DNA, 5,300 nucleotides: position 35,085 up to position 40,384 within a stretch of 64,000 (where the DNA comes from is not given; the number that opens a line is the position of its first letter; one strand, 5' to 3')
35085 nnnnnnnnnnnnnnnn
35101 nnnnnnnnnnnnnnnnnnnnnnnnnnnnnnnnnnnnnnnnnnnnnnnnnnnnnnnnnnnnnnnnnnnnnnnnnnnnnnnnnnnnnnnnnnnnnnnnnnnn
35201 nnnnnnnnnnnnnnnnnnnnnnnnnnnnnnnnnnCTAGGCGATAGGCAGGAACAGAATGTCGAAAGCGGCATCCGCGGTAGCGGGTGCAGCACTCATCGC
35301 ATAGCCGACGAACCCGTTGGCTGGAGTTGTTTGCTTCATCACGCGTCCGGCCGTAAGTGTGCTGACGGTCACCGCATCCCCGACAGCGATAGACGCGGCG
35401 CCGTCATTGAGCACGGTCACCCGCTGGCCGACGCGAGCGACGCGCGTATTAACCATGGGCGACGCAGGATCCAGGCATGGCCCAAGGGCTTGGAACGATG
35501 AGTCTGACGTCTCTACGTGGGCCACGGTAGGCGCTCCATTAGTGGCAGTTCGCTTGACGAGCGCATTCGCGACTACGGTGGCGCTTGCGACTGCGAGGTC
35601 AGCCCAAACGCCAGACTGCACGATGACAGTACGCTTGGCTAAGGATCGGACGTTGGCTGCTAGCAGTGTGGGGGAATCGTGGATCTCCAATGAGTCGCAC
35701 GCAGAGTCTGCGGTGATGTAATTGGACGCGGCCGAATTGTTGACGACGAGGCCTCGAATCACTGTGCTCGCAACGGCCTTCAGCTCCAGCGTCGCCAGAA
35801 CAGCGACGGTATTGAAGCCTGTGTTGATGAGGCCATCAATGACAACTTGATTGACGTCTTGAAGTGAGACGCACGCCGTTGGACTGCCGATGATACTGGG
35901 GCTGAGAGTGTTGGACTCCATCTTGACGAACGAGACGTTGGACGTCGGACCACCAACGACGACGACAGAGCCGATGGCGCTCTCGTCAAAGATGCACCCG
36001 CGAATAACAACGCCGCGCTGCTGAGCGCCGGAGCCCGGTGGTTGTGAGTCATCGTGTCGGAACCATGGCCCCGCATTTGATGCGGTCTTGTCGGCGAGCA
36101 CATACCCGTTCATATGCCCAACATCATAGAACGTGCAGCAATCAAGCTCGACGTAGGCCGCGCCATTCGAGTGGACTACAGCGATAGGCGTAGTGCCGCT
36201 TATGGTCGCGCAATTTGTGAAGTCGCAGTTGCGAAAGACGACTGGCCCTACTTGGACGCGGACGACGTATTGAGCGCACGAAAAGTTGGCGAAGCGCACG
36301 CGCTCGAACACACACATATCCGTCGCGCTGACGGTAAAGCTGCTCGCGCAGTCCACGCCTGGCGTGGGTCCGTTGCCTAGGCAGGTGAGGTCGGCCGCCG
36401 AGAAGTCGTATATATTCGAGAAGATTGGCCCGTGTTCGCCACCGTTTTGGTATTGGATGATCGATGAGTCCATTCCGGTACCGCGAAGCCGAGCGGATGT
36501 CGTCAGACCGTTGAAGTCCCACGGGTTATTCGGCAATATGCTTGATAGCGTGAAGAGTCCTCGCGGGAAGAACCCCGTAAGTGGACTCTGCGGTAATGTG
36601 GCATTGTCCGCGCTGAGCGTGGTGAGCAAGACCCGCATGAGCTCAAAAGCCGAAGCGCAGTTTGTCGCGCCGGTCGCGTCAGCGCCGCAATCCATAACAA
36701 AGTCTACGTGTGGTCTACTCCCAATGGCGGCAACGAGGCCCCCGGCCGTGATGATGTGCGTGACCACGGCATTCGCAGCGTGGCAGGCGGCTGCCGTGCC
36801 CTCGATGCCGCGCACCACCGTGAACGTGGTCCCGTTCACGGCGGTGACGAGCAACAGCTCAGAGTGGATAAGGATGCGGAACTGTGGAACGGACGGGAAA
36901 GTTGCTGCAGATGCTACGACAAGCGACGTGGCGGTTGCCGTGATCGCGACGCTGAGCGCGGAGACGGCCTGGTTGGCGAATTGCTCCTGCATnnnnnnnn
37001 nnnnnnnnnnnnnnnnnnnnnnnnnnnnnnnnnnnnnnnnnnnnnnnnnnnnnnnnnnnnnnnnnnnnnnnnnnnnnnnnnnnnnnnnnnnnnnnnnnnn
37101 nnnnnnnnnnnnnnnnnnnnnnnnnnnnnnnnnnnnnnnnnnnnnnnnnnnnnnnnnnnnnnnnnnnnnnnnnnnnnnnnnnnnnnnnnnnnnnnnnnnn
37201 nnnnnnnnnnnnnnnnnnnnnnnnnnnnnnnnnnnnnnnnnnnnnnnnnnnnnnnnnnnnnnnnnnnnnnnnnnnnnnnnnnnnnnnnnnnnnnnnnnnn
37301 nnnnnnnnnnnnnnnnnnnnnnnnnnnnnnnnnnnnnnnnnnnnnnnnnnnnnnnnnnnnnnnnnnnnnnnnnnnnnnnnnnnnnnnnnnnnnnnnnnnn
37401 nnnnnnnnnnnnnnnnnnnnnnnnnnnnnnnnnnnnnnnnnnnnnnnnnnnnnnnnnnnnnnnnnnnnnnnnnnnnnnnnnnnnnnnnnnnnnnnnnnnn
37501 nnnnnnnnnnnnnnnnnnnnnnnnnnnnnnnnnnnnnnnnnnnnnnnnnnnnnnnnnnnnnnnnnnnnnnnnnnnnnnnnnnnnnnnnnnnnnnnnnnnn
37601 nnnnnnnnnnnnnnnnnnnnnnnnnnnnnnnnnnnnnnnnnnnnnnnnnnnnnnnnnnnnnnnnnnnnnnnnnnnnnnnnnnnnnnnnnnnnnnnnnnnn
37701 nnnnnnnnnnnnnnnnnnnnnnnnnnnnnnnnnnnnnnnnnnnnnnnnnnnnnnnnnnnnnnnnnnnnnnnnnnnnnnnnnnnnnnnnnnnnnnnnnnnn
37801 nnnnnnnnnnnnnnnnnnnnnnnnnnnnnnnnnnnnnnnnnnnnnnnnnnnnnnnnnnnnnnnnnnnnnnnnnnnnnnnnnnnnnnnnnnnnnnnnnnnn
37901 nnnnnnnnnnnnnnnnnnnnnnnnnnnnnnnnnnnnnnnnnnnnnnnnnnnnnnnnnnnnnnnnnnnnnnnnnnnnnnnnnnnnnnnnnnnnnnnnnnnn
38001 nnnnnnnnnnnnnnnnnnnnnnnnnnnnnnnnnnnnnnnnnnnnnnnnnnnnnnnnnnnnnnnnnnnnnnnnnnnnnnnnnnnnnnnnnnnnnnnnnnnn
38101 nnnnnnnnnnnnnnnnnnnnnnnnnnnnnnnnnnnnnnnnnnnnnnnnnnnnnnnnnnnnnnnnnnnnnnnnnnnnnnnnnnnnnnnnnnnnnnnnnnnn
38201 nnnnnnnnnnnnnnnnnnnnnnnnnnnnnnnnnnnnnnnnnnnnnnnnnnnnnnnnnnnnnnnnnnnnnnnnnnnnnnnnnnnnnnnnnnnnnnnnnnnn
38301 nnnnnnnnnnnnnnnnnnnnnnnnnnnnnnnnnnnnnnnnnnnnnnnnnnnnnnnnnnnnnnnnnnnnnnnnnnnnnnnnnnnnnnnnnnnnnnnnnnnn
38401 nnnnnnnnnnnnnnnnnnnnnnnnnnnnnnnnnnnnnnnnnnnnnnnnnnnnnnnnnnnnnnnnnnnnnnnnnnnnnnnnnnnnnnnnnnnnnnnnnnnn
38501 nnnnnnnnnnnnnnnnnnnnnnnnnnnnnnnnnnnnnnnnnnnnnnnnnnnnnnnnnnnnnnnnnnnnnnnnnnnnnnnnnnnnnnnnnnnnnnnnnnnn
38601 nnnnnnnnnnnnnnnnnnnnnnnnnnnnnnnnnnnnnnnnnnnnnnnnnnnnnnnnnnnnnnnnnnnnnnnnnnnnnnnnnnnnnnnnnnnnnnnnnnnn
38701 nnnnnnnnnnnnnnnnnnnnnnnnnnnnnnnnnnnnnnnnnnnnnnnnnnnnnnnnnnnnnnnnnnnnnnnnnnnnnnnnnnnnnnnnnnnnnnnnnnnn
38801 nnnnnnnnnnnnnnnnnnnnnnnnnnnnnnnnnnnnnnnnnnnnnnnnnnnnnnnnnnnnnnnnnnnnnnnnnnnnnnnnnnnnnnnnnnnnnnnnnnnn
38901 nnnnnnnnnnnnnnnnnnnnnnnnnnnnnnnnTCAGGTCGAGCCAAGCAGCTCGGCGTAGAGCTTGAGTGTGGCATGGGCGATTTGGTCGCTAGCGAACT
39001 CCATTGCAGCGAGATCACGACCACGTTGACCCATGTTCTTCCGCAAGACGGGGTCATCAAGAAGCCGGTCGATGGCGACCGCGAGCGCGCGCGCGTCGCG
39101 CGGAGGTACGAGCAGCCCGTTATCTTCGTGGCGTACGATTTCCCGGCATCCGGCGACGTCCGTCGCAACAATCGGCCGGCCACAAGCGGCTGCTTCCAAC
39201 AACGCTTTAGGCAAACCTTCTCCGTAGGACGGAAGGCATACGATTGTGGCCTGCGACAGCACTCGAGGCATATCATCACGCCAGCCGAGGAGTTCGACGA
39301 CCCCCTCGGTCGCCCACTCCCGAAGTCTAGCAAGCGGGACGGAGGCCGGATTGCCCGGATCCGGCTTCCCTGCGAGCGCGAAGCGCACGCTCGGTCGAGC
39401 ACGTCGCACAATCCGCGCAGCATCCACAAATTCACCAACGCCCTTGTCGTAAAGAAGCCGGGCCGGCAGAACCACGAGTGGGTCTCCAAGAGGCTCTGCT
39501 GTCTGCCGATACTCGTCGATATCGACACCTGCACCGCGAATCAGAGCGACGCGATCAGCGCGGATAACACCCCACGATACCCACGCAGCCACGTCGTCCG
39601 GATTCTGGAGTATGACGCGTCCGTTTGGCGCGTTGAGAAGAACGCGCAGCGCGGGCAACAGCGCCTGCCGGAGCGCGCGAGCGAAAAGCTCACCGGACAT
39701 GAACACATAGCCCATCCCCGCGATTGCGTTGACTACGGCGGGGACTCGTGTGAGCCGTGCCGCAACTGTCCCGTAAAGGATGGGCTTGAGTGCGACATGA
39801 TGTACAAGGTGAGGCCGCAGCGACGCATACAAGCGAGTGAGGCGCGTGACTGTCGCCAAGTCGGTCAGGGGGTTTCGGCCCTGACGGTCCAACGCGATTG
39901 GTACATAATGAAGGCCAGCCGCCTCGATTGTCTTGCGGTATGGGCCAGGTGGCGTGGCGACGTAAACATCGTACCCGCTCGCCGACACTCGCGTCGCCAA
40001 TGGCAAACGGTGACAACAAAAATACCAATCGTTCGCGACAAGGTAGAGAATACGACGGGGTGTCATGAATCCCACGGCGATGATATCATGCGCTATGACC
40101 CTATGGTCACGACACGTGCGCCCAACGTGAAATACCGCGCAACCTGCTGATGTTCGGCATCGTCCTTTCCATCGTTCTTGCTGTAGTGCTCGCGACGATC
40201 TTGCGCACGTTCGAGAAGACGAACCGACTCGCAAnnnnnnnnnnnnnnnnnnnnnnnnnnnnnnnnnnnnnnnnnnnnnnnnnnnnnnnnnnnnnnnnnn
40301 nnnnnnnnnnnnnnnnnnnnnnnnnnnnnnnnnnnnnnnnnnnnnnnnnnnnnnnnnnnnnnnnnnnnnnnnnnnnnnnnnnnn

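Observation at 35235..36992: Large beta-helix protein with tail-fibre-like N-terminus inside the polysaccharide locus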

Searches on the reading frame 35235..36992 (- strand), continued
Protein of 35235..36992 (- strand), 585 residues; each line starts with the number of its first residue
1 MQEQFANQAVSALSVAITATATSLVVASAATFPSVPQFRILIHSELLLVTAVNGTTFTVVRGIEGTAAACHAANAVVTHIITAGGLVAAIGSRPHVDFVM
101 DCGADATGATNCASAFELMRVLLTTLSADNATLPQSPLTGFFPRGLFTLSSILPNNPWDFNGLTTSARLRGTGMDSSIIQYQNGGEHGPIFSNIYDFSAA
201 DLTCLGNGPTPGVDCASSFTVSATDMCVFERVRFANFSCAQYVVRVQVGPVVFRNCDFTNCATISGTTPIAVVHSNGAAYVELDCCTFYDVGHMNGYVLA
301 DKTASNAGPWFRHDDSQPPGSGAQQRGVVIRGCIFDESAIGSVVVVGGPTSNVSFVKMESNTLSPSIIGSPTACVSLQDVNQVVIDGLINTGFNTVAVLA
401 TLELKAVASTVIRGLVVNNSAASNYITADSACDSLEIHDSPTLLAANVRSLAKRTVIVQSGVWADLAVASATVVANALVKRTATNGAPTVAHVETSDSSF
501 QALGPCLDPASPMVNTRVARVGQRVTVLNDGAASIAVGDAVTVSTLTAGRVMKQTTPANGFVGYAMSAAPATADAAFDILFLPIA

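Call 87: search_solved_structures(query=A3, max_evalue=1, show_alignments=2)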
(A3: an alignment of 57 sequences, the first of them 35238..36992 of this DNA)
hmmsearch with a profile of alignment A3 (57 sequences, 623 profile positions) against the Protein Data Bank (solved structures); distinct sequences matched with E-value up to 1: 5.
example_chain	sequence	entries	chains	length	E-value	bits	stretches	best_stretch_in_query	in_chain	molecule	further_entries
7dmk_A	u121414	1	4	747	0.093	14.6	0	112-173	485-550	BcAlyPL6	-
4uu2_A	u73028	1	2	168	0.52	12.2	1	13-52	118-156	FERULIC ACID DECARBOXYLASE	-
4uu3_A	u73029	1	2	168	0.53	12.1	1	13-52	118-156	FERULIC ACID DECARBOXYLASE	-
2cfo_A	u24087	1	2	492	0.53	12.1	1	465-522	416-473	GLUTAMYL-TRNA SYNTHETASE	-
3nx1_A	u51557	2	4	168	0.66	11.8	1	13-52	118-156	Ferulic acid decarboxylase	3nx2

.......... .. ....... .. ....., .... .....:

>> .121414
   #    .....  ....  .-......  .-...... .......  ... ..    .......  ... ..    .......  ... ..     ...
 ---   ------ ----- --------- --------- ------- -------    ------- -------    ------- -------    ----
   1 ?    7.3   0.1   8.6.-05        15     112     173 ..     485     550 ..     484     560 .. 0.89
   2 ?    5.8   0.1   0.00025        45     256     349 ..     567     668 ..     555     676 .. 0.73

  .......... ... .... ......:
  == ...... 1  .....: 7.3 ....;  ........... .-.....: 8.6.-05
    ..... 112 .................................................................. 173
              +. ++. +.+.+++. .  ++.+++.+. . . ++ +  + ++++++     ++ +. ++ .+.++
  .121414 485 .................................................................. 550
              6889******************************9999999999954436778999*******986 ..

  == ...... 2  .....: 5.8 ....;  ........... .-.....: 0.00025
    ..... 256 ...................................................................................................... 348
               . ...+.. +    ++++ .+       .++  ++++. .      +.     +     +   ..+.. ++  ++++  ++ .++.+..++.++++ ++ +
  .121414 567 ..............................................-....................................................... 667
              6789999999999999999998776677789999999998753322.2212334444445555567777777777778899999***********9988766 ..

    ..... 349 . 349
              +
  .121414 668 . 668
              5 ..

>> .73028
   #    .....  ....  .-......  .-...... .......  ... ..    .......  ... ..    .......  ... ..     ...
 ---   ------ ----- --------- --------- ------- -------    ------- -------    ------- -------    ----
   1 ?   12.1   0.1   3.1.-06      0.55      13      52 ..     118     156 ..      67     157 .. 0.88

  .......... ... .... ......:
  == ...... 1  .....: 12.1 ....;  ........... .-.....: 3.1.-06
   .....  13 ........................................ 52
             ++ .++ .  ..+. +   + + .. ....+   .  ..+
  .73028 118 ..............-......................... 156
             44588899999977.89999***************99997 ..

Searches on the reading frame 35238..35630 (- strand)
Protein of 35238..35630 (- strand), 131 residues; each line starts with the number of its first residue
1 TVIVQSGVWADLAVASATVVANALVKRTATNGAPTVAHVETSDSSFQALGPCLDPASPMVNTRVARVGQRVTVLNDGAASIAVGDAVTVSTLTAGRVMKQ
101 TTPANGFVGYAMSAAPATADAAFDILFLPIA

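Call 85: search_protein_families(library=pfam, alignment_id=A7, max_evalue=0.01)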
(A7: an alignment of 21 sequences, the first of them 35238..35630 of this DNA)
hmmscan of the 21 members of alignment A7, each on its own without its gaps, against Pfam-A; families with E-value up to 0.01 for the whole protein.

A. member 1, window:35238-35630:- (131 aa): 0 families

B. families by the number of members that match (of 21 scanned): 5 families
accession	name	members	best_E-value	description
PF12708.12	Pect-lyase_RHGA_epim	3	5.1e-08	Rhamnogalacturonase A/epimerase, pectate lyase-like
PF13229.12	Beta_helix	2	0.0017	Right handed beta helix region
PF03867.19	FTZ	1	0.00031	Fushi tarazu (FTZ), N-terminal region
PF09956.15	Phage_cement_2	1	0.00038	Phage cement protein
PF05048.19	NosD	1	0.003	Periplasmic copper-binding protein (NosD)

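Call 86: search_solved_structures(query=A7, max_evalue=5, show_alignments=2)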
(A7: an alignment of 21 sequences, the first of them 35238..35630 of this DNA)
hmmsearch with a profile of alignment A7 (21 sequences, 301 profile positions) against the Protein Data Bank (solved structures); distinct sequences matched with E-value up to 5: 11.
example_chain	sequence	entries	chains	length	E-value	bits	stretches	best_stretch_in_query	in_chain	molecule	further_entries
2jcx_A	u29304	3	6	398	0.53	13.1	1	129-240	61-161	1-DEOXY-D-XYLULOSE 5-PHOSPHATE REDUCTOISOMERASE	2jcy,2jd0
4w68_B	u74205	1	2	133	0.68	12.8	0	235-267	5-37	Single domain antibody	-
3zhx_A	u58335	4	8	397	0.75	12.6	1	129-240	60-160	1-DEOXY-D-XYLULOSE 5-PHOSPHATE REDUCTOISOMERASE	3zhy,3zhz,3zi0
2jcv_A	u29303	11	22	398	0.75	12.6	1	129-240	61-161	1-DEOXY-D-XYLULOSE 5-PHOSPHATE REDUCTOISOMERASE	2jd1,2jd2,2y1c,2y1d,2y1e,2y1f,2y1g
4oof_A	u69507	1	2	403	0.77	12.6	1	129-240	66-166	1-deoxy-D-xylulose 5-phosphate reductoisomerase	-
4ooe_A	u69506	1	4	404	0.78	12.6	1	129-240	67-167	1-deoxy-D-xylulose 5-phosphate reductoisomerase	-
4rcv_A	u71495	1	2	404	0.78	12.5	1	129-240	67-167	1-deoxy-D-xylulose 5-phosphate reductoisomerase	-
2c82_A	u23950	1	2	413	0.84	12.4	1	129-240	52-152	1-DEOXY-D-XYLULOSE 5-PHOSPHATE REDUCTOISOMERASE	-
4w70_A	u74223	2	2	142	1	12.1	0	235-267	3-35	Single Domain Antibody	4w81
9dqs_A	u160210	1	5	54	1.1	12.1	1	244-271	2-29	ATP-dependent DNA helicase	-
9fcm_A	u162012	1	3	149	1.2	11.9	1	235-269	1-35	Single-domain antibody R3DC23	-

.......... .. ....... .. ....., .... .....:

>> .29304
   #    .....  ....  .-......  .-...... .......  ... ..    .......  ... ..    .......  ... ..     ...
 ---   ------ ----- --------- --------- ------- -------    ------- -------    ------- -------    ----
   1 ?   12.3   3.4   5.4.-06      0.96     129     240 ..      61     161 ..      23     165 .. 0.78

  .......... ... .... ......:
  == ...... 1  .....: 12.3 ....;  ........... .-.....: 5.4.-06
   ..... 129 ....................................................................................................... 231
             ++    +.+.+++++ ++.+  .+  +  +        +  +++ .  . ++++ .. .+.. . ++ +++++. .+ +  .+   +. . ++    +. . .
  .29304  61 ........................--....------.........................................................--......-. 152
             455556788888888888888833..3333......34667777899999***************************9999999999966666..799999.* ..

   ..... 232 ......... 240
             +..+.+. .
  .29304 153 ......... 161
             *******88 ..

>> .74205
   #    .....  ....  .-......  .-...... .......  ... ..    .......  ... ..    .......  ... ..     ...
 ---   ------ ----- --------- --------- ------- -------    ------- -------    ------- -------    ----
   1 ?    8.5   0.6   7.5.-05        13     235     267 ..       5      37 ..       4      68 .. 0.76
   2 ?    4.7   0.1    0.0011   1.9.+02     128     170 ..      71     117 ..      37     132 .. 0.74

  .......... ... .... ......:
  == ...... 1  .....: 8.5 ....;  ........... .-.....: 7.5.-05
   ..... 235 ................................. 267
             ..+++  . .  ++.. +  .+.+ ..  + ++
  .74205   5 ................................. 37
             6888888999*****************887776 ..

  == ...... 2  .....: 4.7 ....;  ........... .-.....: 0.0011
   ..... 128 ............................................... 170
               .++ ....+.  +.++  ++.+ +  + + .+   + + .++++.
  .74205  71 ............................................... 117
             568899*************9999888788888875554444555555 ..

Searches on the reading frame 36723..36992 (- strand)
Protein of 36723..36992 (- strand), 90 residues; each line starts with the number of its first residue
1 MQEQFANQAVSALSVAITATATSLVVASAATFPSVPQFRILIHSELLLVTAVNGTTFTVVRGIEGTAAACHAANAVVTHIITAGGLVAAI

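Call 53: find_related_loci(query=A4, collection=viral_contigs, flank=8000)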
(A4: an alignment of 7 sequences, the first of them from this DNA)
Query A4 (90 aa) in viral_contigs; peptide patterns used: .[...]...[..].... (x = any residue, [..] = any of these).
258 stretches matched a pattern; 173 encode a relative of the query (tblastn E <= 1e-3); the best 80 are kept; 80 distinct loci.
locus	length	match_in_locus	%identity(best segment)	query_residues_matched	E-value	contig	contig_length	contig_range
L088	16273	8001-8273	60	1-90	3e-27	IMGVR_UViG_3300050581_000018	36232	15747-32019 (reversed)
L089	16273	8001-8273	60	1-90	3e-27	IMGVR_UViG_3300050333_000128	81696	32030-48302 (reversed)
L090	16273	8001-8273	59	1-90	5e-27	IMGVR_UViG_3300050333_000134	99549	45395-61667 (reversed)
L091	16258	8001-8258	64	3-86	8e-26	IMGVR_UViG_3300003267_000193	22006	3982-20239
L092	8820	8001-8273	55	1-90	1e-25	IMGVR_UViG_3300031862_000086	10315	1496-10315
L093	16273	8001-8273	56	1-90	2e-25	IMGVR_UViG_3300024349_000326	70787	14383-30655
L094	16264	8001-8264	55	3-90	6e-25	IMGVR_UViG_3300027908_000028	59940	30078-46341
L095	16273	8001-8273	54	1-90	3e-24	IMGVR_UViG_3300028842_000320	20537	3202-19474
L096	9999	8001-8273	54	1-90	3e-24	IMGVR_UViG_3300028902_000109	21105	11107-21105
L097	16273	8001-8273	54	1-90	4e-24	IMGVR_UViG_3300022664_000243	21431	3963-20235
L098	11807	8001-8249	57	2-84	3e-24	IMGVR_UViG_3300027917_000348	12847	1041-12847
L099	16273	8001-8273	54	1-90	5e-24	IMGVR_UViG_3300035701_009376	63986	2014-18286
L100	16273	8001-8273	53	1-90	6e-24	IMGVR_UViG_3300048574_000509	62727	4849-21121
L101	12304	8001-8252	52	3-86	3e-23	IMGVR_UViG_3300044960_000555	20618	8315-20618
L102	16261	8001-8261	54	1-86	8e-24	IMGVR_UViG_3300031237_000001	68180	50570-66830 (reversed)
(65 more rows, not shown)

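Call 54: search_solved_structures(query=A4, max_evalue=1, show_alignments=3)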
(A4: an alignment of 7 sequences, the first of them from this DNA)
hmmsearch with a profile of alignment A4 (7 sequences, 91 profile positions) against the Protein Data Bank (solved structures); distinct sequences matched with E-value up to 1: 4.
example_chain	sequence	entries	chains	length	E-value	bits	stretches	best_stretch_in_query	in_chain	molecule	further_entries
8vjh_A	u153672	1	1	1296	6.6e-06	29.3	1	41-81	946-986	Minor tail protein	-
8jov_1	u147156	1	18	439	0.00064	22.9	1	1-87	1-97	Putative tail fiber protein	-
8rk3_o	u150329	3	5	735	0.099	15.9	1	36-80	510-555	Tip attachment protein J domain-containing protein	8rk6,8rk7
6r60_A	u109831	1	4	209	0.9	12.8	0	50-78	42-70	WD-40 repeat protein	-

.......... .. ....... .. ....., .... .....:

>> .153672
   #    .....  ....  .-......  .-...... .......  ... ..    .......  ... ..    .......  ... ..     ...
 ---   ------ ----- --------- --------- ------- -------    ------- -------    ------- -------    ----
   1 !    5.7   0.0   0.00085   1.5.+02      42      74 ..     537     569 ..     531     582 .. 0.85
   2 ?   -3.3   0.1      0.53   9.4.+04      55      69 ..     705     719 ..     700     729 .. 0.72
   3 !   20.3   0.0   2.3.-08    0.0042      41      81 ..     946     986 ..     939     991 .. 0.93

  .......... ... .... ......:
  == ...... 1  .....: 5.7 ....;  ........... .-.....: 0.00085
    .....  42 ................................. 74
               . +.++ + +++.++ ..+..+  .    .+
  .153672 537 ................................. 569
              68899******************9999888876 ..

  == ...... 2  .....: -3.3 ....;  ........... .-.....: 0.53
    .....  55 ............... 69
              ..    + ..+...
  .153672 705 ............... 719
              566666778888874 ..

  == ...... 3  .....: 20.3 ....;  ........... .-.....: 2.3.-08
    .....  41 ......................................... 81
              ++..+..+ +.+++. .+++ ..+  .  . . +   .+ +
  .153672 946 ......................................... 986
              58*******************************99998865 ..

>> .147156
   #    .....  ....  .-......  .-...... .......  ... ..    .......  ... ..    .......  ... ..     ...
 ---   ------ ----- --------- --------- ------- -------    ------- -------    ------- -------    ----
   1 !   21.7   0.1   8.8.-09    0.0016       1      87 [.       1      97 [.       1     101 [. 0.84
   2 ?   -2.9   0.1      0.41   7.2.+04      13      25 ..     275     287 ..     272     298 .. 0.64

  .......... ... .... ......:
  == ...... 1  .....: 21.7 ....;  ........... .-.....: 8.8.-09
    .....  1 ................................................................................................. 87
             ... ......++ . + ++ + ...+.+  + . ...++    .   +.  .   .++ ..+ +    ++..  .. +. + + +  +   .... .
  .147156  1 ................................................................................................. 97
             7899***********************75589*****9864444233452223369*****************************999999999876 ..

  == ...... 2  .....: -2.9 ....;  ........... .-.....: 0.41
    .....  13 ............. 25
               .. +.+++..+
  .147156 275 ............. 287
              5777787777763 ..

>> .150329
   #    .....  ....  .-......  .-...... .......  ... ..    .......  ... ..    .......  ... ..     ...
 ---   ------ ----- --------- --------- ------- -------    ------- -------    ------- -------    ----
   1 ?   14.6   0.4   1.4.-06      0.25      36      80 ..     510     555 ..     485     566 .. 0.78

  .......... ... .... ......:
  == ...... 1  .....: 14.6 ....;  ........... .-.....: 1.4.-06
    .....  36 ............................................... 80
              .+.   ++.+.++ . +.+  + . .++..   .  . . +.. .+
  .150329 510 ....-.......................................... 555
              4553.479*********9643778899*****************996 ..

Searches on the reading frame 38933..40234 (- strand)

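Call 13: search_protein_families(library=pfam, proteins=[window:38933-40234:-], max_evalue=0.001)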
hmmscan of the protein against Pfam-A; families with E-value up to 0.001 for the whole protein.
window:38933-40234:- (433 aa): 7 families
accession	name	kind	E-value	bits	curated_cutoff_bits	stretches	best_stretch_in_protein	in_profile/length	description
PF13692.12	Glyco_trans_1_4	-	6.7e-34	117.6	27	1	252-394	2-142/142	Glycosyl transferases group 1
PF00534.26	Glycos_transf_1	-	5.5e-32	111.1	26.4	1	243-406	7-170/172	Glycosyl transferases group 1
PF13477.12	Glyco_trans_4_2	-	3.1e-16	60.2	23.4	1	61-186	1-122/139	Glycosyl transferase 4-like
PF13524.12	Glyco_trans_1_2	-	3.8e-10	40.3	25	1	276-421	6-141/144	Glycosyl transferase-like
PF13579.12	Glyco_trans_4_4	-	2.3e-08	35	29.7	1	79-232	10-155/158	Glycosyl transferase 4-like domain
PF20706.3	GT4-conflict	-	8.7e-08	32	26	1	234-389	180-352/385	Family 4 Glycosyltransferase in conflict systems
PF13439.12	Glyco_transf_4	-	4.5e-07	30.5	28.5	1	79-168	11-101/170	Glycosyltransferase Family 4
